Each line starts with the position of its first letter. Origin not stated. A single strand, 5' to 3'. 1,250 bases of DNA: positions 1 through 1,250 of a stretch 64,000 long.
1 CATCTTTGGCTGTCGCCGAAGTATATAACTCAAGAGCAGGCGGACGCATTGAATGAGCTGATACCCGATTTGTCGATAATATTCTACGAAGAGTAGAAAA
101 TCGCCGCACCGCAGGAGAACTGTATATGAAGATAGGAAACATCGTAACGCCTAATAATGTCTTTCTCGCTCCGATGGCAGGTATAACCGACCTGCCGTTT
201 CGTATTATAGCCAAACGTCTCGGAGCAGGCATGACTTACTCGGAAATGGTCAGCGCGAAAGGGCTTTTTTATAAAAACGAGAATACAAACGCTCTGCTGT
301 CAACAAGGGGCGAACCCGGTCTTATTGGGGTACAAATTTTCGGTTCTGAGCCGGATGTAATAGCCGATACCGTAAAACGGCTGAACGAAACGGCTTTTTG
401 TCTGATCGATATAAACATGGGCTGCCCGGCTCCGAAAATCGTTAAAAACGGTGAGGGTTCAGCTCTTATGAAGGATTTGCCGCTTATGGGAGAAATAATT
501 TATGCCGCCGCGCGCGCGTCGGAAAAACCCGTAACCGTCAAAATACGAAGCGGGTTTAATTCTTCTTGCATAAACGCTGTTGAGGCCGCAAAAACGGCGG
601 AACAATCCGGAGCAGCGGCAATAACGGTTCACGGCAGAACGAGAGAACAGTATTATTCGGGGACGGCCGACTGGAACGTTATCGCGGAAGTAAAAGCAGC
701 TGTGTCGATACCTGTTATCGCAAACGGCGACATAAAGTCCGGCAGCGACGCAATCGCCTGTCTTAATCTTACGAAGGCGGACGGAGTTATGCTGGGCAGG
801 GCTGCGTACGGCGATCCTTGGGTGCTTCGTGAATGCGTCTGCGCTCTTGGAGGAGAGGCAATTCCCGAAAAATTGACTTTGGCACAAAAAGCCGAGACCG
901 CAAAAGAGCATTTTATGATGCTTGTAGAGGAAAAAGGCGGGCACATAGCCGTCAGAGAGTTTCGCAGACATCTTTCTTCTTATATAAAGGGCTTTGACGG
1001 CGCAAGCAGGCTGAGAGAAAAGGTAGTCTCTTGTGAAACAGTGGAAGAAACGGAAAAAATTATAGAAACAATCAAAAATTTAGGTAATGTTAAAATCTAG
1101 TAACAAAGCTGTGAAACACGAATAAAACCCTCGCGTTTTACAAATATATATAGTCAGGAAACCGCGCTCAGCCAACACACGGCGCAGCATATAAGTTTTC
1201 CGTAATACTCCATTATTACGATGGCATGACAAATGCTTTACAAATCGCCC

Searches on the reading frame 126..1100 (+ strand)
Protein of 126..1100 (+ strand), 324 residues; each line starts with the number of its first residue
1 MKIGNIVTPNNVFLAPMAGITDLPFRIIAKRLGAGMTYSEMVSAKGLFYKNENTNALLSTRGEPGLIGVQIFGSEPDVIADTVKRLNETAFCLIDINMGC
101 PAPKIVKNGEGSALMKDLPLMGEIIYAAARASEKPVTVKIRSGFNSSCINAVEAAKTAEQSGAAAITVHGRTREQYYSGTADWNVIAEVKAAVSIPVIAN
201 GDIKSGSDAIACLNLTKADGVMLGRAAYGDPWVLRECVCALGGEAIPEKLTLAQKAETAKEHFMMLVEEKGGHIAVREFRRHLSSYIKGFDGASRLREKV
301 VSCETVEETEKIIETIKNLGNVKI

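Call 41: find_encoding_contigs(protein=window:126-1100:+, flank=10000, max_places=3)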
Protein window:126-1100:+ (324 aa): 1 contig read that carries it; 1 place shown.
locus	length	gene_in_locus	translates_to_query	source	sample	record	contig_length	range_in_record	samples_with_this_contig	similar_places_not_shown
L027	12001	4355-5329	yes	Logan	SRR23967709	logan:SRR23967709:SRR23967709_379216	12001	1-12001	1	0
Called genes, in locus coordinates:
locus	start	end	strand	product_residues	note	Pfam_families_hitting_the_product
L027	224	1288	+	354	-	PF01820:Dala_Dala_lig_N, PF02786:CPSase_L_D2, PF07478:Dala_Dala_lig_C, PF02222:ATP-grasp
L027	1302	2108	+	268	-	PF01177:Asp_Glu_race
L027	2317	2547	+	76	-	PF00550:PP-binding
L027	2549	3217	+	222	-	PF14622:Ribonucleas_3_3, PF00636:Ribonuclease_3, PF00035:dsrm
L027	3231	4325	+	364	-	-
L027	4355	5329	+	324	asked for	PF01207:Dus, PF00977:His_biosynth (weak), PF03060:NMO (weak)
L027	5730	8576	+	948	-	PF07833:Cu_amine_oxidN1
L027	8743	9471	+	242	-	PF07833:Cu_amine_oxidN1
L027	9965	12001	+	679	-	?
